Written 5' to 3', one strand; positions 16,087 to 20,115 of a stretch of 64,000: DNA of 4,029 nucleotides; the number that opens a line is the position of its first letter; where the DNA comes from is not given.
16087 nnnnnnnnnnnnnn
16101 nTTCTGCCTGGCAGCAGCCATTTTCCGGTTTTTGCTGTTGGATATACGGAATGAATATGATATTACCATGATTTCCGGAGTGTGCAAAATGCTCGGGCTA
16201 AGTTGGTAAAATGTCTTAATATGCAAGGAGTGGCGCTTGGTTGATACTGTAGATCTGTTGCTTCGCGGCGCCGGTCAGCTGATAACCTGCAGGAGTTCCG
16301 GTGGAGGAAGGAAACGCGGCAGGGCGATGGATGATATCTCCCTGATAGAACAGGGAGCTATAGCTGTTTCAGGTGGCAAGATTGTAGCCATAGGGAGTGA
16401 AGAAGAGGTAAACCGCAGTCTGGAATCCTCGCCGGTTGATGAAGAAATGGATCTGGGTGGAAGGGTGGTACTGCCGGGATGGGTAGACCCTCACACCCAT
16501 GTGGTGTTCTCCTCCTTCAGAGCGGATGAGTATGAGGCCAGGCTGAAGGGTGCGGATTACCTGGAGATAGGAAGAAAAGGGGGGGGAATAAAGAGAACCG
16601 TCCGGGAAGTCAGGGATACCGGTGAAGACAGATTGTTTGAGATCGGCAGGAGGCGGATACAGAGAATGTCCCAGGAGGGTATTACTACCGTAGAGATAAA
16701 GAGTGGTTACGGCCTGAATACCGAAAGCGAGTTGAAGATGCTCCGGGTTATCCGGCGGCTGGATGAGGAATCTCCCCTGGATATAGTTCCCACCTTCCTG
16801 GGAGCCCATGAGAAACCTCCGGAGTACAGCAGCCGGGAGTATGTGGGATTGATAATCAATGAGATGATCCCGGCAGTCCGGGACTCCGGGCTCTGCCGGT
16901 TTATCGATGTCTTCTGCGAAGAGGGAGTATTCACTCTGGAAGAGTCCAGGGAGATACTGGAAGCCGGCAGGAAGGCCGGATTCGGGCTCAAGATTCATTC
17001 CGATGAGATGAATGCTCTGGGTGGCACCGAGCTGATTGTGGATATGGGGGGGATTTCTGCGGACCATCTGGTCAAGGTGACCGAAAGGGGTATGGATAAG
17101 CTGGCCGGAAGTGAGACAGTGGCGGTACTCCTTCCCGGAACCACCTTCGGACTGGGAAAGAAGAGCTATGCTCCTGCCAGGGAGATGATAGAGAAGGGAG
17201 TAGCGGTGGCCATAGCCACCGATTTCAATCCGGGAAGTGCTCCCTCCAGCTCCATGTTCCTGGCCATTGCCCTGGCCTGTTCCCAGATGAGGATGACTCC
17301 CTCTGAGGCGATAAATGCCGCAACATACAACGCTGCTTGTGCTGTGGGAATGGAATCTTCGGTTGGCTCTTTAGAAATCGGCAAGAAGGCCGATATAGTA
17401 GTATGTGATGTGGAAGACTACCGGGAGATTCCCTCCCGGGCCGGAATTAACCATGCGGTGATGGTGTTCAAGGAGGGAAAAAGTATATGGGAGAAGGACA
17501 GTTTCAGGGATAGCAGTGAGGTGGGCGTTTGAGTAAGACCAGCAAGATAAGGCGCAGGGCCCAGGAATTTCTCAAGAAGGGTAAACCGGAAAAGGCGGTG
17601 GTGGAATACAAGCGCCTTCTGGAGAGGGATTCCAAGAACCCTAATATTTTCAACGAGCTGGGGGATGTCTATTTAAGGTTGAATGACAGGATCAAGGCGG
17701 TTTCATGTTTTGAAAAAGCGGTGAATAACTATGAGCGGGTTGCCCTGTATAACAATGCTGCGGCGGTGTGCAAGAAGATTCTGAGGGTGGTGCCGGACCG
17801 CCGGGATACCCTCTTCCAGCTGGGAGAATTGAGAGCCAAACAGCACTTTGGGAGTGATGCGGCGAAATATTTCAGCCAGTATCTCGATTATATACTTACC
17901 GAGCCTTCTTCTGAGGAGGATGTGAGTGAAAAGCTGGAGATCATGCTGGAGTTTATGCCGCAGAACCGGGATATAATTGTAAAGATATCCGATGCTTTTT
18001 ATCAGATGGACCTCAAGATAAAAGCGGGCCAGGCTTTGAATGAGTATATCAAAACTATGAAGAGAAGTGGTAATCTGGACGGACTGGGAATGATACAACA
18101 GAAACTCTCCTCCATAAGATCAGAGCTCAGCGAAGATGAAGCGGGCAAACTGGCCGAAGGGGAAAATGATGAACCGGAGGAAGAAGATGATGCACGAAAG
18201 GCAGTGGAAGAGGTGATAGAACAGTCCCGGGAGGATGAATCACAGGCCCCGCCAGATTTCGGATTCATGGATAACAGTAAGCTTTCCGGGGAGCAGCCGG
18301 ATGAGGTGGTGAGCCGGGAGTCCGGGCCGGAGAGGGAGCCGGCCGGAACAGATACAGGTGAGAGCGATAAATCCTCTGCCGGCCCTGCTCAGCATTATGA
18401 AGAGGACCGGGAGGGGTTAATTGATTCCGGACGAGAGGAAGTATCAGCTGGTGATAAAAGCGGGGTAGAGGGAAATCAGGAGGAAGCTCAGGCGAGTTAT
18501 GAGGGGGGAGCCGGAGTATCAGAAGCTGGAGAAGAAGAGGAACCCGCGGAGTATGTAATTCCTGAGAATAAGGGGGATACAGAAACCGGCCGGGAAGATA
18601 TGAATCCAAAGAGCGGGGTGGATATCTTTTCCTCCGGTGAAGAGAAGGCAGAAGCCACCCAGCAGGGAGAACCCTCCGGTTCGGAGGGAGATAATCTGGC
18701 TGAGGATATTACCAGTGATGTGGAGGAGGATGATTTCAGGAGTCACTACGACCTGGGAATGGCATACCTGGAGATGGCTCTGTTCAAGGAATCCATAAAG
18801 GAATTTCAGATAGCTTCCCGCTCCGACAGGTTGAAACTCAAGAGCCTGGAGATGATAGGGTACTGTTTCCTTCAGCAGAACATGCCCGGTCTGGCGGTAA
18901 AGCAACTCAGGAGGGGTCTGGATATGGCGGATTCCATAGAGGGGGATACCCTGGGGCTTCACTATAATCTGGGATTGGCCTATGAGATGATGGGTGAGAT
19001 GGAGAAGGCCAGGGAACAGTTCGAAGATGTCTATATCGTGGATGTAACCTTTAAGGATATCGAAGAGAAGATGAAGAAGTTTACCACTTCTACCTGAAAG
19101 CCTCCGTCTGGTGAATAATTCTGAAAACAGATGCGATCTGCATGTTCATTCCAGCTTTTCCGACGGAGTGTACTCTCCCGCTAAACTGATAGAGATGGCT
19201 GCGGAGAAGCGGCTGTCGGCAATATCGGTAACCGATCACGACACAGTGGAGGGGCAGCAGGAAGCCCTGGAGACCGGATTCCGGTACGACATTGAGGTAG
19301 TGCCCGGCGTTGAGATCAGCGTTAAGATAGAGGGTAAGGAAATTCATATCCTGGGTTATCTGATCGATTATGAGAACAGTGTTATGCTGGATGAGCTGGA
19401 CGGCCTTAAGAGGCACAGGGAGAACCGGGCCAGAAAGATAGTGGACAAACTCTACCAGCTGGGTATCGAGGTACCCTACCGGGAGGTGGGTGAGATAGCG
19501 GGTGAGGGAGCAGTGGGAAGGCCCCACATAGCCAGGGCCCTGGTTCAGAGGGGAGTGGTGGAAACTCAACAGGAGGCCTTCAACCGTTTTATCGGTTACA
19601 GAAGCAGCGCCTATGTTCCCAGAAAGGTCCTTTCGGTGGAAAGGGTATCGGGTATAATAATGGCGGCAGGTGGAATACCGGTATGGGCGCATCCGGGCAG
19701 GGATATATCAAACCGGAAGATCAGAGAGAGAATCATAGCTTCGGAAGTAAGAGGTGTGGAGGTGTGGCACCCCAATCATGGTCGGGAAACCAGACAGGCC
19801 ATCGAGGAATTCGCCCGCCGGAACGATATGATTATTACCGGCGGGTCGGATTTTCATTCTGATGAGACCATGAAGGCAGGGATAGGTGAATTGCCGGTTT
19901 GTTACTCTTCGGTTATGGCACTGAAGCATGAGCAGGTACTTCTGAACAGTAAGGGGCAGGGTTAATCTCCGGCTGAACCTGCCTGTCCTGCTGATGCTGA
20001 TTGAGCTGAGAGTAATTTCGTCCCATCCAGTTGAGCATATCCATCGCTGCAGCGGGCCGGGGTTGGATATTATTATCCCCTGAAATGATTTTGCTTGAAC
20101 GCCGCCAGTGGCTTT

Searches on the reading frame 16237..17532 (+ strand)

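Call 30: search_protein_families(library=pfam, proteins=[window:16237-17532:+], max_evalue=0.01)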
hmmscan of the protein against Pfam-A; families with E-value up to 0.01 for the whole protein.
window:16237-17532:+ (431 aa): 3 families
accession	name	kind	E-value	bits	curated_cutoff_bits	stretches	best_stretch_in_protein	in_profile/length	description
PF01979.26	Amidohydro_1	-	6.8e-23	81.9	25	1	77-415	1-343/345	Amidohydrolase family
PF07969.17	Amidohydro_3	-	1.4e-22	81.3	29.7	2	130-415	154-469/472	Amidohydrolase family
PF22039.1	HUTI_composite_bact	-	5.5e-05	23.1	25.5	1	40-58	1-19/26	Imidazolonepropionase-like composite domain, bacteria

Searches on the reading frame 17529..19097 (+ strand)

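Call 30: search_protein_families(library=pfam, proteins=[window:17529-19097:+], max_evalue=0.01)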
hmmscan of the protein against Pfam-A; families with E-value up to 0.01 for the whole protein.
window:17529-19097:+ (522 aa): 13 families
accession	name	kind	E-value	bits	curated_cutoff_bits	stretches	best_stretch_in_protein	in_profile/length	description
PF07719.23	TPR_2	-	2e-14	52.9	27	2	477-500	3-26/34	Tetratricopeptide repeat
PF00515.34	TPR_1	-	2.4e-14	52.9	27.8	1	478-499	4-25/34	Tetratricopeptide repeat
PF13181.12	TPR_8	-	9.3e-12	44.6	25.7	1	40-66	3-29/34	Tetratricopeptide repeat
PF13424.12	TPR_12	-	1.7e-11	44.6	30.1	0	28-69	34-76/77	Tetratricopeptide repeat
PF13432.12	TPR_16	-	4.4e-11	43.4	32.7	1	9-53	2-46/65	Tetratricopeptide repeat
PF13414.12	TPR_11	-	8.6e-11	41.8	26.8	1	12-51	2-41/42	TPR repeat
PF13428.12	TPR_14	-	1.3e-09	38.3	23.5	0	9-46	6-43/44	Tetratricopeptide repeat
PF13431.12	TPR_17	-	1.9e-08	34.4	24.4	0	27-53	2-28/34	Tetratricopeptide repeat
PF14559.12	TPR_19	-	5.6e-08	33.4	25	1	15-65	2-52/68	Tetratricopeptide repeat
PF25064.1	ARM_TT21_5th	-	7.3e-06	26.7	27.8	0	15-113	12-110/117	TT21 fifth ARM repeats domain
PF13174.12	TPR_6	-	0.00017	22.4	26.3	0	479-501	4-26/33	Tetratricopeptide repeat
PF13176.12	TPR_7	-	0.00032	21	27.9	0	43-64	4-27/36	Tetratricopeptide repeat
PF13371.12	TPR_9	-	0.00048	20.5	35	0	70-120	7-57/73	Tetratricopeptide repeat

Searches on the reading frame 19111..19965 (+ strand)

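Call 30: search_protein_families(library=pfam, proteins=[window:19111-19965:+], max_evalue=0.01)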
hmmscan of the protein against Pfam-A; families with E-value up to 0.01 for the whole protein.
window:19111-19965:+ (284 aa): 1 family
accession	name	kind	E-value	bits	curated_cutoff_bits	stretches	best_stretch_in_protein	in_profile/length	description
PF02811.25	PHP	-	2.9e-12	47.7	26.4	1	9-79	1-74/164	PHP domain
